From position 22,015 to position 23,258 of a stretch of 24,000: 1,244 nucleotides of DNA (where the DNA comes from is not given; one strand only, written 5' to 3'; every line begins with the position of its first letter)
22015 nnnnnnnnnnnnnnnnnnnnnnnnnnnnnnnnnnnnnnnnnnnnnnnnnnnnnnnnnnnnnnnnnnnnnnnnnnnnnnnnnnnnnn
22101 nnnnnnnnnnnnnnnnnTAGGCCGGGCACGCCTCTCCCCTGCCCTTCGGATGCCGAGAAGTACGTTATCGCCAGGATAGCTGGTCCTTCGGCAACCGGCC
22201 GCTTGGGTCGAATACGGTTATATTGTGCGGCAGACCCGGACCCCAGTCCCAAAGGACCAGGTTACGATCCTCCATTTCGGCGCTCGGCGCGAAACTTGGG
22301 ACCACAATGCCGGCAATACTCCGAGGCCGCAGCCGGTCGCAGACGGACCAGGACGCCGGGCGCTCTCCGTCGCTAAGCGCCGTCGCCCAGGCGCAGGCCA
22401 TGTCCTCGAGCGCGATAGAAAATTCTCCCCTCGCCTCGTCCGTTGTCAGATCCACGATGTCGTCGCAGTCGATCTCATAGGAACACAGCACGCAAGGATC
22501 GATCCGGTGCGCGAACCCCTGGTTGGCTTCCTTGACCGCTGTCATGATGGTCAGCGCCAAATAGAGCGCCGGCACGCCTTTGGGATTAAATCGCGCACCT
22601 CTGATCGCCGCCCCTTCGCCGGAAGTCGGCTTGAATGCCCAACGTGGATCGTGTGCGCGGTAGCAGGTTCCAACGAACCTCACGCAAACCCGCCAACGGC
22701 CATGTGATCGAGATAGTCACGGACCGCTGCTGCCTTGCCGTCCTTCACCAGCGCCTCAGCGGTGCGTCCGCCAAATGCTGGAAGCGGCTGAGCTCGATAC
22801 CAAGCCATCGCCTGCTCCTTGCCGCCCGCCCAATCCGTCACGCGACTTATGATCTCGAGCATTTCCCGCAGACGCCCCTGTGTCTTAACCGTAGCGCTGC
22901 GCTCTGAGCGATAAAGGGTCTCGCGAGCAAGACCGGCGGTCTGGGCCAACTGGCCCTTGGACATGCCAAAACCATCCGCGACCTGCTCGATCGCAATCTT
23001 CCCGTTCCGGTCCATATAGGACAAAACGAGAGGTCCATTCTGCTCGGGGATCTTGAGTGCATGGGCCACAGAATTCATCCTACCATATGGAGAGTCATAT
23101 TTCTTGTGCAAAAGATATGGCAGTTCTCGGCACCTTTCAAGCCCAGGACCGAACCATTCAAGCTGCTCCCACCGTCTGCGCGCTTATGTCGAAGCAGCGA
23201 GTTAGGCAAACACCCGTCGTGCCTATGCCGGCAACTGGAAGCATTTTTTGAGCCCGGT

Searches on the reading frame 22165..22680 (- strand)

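Call 85: search_protein_families(library=pfam, proteins=[window:22165-22680:-], max_evalue=0.001)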
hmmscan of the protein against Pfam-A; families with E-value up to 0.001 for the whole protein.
window:22165-22680:- (171 aa): 1 family
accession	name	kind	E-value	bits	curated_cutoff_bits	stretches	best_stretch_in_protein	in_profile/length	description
PF08808.17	RES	-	2.9e-27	96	23.2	1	5-164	1-155/157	RES domain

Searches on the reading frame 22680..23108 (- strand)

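Call 85: search_protein_families(library=pfam, proteins=[window:22680-23108:-], max_evalue=0.001)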
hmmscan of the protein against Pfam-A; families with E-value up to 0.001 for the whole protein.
window:22680-23108:- (142 aa): 1 family
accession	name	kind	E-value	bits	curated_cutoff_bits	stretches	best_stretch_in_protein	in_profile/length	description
PF09722.15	Xre_MbcA_ParS_C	-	1.1e-09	38.5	24.5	1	91-137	3-49/51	Antitoxin Xre/MbcA/ParS C-terminal toxin-binding domain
